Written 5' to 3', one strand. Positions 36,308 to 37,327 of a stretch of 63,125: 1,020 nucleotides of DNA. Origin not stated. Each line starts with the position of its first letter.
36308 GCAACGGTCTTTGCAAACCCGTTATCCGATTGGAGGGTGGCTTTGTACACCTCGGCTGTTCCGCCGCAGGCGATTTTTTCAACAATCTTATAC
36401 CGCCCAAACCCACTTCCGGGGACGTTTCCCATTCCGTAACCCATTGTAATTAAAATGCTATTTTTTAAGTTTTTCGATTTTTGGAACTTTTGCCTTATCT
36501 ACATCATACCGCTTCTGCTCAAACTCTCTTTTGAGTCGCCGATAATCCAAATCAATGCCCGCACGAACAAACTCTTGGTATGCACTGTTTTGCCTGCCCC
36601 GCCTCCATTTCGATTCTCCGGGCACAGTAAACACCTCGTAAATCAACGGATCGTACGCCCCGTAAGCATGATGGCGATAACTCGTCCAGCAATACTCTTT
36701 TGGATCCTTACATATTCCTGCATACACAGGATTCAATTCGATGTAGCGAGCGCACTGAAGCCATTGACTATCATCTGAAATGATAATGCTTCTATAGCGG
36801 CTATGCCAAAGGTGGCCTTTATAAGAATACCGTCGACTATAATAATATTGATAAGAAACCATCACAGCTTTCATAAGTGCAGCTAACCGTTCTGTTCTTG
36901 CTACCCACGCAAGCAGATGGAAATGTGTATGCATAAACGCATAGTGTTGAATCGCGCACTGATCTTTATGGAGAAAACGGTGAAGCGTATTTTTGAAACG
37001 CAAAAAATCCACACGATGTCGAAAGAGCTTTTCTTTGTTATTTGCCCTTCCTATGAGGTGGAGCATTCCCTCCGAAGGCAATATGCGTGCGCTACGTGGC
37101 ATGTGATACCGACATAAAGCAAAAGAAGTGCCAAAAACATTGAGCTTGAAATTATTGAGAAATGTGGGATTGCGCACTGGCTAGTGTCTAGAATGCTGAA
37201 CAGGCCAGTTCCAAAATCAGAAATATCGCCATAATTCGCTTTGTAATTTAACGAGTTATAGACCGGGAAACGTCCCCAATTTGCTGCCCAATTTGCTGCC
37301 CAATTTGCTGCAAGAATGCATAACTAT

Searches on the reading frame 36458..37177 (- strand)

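Call 61: search_protein_families(library=pfam, proteins=[window:36458-37177:-], max_evalue=0.001)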
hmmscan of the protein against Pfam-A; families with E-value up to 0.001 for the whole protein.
window:36458-37177:- (239 aa): 1 family
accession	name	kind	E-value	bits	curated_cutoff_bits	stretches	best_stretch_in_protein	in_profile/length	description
PF01797.21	Y1_Tnp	-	6e-09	36.5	23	1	38-147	6-119/121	Transposase IS200 like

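Call 99: search_protein_families(library=ncbifam, proteins=[window:36458-37177:-], max_evalue=0.00001)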
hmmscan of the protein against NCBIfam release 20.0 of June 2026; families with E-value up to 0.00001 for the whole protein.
window:36458-37177:- (239 aa): 1 family
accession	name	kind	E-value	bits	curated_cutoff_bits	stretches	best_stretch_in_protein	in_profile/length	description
NF047646.1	REP_Tyr_transpos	equivalog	1.9e-12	47.3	80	1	47-164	20-145/146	REP-associated tyrosine transposase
